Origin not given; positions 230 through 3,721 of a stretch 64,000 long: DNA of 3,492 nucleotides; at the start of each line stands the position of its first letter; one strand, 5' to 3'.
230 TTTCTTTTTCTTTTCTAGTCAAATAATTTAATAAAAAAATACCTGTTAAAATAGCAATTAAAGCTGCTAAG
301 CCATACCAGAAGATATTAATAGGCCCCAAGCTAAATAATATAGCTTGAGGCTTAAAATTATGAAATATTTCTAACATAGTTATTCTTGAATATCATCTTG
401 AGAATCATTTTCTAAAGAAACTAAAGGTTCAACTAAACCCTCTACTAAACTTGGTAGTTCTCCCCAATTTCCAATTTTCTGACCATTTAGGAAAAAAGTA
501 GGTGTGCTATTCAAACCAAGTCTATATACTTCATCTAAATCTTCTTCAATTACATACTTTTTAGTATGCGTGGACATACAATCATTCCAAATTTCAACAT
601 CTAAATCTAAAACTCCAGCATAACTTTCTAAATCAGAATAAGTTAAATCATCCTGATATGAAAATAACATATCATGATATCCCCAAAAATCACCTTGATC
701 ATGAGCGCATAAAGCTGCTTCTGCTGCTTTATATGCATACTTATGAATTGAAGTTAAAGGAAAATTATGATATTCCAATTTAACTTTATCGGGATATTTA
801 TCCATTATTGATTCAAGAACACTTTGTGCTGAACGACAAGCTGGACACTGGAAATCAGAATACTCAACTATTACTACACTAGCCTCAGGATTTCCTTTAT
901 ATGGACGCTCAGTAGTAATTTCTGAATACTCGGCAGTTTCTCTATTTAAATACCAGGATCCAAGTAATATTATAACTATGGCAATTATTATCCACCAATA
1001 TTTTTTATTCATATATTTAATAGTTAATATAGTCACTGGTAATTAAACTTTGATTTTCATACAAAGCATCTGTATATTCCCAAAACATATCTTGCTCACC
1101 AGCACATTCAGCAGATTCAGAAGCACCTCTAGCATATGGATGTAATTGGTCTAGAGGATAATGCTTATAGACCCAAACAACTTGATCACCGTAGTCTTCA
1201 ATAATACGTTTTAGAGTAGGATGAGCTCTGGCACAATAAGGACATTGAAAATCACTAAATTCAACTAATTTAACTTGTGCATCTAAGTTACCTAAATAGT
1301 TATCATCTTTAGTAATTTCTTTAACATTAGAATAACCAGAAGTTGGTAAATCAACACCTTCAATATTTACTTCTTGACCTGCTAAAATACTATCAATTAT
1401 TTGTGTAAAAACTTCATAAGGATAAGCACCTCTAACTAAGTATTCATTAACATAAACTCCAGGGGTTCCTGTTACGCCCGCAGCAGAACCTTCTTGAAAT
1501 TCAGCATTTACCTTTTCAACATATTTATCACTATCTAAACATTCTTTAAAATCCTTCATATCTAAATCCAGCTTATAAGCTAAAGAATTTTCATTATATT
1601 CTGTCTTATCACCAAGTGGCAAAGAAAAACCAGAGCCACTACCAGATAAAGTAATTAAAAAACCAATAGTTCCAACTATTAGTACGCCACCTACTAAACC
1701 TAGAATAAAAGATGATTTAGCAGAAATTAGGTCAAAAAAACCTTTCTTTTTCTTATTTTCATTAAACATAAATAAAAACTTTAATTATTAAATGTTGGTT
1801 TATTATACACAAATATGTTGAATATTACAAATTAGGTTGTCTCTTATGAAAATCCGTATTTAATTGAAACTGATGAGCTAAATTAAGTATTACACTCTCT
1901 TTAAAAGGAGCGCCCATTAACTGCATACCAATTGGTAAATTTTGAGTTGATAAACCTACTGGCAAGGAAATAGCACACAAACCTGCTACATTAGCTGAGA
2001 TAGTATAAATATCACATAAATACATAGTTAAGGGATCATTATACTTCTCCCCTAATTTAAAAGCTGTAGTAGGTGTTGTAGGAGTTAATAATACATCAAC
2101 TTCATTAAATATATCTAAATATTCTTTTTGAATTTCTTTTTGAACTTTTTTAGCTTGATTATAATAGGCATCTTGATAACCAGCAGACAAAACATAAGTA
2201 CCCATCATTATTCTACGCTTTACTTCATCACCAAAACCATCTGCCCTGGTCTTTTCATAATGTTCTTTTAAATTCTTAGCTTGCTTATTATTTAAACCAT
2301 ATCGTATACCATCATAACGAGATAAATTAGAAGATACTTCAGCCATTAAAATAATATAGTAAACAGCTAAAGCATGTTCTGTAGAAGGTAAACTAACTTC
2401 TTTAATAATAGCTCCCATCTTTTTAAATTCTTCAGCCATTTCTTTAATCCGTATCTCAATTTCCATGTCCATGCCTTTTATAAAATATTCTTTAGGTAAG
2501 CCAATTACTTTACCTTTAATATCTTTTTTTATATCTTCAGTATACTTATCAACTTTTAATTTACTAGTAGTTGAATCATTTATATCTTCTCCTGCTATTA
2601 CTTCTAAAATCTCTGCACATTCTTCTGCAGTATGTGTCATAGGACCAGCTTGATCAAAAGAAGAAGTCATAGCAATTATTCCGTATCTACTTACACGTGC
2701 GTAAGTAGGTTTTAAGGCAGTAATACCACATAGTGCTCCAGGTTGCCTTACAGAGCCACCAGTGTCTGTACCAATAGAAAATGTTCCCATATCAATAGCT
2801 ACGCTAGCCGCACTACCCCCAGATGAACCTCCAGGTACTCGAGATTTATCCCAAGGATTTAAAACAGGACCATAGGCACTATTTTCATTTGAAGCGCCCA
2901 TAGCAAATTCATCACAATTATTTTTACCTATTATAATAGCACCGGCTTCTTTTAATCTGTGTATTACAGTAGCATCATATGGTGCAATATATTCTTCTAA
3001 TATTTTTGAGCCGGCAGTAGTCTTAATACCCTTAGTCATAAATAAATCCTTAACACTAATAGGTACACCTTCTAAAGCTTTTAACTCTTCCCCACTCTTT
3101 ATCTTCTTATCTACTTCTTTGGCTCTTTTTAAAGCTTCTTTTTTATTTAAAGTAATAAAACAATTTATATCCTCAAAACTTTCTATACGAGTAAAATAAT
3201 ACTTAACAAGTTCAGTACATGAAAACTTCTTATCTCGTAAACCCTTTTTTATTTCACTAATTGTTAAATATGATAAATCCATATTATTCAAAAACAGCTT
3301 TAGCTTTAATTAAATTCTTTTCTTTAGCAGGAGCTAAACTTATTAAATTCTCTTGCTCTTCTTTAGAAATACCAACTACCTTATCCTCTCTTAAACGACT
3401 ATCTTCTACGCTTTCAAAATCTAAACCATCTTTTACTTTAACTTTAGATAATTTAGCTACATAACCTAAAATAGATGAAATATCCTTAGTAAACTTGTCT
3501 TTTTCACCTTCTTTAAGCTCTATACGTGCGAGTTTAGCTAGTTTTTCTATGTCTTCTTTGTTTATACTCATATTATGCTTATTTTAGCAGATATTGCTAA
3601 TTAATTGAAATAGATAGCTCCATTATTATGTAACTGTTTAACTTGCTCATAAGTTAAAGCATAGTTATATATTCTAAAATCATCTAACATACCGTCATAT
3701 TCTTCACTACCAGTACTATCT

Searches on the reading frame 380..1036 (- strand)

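Call 9: search_protein_families(library=pfam, proteins=[window:380-1036:-], max_evalue=0.01)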
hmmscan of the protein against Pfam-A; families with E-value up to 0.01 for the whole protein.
window:380-1036:- (218 aa): 3 families
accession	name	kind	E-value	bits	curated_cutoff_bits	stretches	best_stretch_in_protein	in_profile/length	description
PF13462.12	Thioredoxin_4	-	2e-27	96.9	23.2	1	44-189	5-151/165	Thioredoxin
PF01323.26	DSBA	-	5.6e-13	49.5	25.6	1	55-189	1-176/191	DSBA-like thioredoxin domain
PF13098.12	Thioredoxin_2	-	0.0014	19.4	27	1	54-187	7-85/104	Thioredoxin-like domain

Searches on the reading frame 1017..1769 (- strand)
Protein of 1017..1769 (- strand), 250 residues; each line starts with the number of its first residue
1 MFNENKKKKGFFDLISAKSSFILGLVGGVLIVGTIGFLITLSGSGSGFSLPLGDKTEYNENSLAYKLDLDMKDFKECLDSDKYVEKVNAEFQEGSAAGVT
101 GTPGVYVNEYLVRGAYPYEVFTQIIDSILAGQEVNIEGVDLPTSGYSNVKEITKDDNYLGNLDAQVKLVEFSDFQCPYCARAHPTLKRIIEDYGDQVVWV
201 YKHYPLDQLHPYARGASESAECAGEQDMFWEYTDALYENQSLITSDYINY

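Call 9: search_protein_families(library=pfam, proteins=[window:1017-1769:-], max_evalue=0.01)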
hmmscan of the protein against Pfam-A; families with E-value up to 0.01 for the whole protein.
window:1017-1769:- (250 aa): 4 families
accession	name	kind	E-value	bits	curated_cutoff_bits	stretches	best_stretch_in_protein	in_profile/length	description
PF13462.12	Thioredoxin_4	-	9.9e-26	91.3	23.2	2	154-243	3-94/165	Thioredoxin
PF01323.26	DSBA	-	1e-17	65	25.6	2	62-125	127-190/191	DSBA-like thioredoxin domain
PF13192.12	Thioredoxin_3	-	0.00038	20.9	24.8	0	83-112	32-60/76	Thioredoxin domain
PF13098.12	Thioredoxin_2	-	0.0006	20.6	27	0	167-226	8-54/104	Thioredoxin-like domain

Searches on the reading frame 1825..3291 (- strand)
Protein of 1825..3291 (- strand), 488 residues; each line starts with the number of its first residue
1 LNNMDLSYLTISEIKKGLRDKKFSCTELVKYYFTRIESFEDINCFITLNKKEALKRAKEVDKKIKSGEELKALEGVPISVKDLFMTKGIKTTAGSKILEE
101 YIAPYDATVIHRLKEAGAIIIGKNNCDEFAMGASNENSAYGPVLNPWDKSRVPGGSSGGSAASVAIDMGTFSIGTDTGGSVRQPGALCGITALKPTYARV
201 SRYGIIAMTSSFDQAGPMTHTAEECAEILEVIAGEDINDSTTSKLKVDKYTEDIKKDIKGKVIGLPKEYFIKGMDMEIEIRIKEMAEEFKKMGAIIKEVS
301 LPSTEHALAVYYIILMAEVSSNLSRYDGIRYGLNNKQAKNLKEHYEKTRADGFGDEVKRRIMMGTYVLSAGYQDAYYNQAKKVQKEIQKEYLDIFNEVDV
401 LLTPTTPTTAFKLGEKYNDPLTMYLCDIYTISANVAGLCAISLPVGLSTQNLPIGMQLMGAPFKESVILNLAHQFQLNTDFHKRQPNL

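Call 9: search_protein_families(library=pfam, proteins=[window:1825-3291:-], max_evalue=0.01)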
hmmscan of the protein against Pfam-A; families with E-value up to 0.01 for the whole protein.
window:1825-3291:- (488 aa): 1 family
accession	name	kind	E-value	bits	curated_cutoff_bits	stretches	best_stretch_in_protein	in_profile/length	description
PF01425.27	Amidase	-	1.9e-153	512.1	27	1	27-469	1-445/445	Amidase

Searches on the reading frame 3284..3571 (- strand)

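Call 9: search_protein_families(library=pfam, proteins=[window:3284-3571:-], max_evalue=0.01)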
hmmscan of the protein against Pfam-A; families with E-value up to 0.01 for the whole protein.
window:3284-3571:- (95 aa): 1 family
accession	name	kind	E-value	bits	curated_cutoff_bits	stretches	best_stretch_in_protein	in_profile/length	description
PF02686.20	GatC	-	6.9e-12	45.8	23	1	19-89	1-65/66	Glu-tRNAGln amidotransferase C subunit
